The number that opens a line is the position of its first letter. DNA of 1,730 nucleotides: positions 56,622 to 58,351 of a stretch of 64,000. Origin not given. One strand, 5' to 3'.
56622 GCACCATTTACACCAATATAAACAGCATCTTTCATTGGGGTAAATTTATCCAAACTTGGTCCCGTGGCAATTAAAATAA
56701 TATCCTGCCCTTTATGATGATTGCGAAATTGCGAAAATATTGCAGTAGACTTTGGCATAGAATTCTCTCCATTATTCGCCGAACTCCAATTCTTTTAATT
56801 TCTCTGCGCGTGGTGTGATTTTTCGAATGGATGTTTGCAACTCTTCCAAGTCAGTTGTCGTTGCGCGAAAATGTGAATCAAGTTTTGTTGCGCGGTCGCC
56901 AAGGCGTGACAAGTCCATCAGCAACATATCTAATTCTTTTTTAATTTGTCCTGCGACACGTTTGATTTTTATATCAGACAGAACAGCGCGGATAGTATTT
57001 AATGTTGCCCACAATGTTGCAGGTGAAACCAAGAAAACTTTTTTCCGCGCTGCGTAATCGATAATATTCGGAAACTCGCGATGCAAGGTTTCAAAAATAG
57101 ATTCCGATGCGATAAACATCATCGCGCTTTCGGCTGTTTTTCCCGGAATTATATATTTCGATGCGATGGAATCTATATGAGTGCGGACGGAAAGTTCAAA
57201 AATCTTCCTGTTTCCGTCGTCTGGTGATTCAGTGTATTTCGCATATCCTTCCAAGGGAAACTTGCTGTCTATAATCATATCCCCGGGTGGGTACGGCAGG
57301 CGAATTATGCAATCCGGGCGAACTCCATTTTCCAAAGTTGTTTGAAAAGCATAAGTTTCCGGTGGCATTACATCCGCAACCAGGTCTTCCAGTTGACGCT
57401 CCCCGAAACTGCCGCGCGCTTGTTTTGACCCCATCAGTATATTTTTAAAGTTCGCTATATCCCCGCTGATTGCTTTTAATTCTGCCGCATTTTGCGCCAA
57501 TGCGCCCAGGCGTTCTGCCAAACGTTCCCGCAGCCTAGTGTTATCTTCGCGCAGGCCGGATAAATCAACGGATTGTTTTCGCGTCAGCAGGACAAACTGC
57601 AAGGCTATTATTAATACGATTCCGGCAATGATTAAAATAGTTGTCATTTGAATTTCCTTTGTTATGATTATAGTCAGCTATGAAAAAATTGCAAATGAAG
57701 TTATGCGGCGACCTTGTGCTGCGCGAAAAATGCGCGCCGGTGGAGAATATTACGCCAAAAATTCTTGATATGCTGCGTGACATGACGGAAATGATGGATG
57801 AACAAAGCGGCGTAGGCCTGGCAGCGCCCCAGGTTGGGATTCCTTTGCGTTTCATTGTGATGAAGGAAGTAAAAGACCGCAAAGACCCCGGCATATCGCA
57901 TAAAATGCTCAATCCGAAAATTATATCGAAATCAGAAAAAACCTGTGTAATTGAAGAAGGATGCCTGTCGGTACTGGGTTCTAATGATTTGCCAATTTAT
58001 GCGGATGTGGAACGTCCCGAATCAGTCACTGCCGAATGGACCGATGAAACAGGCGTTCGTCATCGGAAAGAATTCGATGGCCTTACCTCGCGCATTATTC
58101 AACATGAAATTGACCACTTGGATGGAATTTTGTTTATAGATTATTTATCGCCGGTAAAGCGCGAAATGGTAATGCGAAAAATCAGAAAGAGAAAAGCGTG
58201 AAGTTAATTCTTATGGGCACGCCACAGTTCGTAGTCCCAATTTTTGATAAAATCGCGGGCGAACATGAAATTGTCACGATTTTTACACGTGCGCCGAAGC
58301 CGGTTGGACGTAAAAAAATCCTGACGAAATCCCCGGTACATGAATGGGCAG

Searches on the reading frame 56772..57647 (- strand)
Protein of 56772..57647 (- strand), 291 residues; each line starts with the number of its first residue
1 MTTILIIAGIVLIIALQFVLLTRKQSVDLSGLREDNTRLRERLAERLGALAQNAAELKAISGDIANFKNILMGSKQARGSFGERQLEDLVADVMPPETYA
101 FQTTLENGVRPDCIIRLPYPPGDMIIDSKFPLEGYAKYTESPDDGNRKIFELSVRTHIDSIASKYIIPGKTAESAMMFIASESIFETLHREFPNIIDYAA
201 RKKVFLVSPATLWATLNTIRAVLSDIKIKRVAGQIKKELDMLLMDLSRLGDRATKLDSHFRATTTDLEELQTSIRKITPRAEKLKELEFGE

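Call 35: search_protein_families(library=pfam, proteins=[window:56772-57647:-], max_evalue=0.001)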
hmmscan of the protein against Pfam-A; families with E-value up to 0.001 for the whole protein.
window:56772-57647:- (291 aa): 1 family
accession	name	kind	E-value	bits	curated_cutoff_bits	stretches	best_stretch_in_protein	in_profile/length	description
PF02646.22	RmuC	-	7.8e-55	186.5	26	1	29-289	14-286/291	RmuC family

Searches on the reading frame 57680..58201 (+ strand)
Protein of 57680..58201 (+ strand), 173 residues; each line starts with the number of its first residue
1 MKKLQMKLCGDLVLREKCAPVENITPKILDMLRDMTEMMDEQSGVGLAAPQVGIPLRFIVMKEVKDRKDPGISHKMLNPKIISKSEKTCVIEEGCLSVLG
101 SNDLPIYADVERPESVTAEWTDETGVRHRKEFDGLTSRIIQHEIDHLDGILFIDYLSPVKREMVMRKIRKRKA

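Call 35: search_protein_families(library=pfam, proteins=[window:57680-58201:+], max_evalue=0.001)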
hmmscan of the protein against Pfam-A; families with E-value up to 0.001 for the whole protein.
window:57680-58201:+ (173 aa): 1 family
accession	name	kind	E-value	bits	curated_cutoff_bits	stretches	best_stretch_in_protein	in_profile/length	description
PF01327.26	Pep_deformylase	-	1.1e-45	155.5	22.8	1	9-161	7-155/156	Polypeptide deformylase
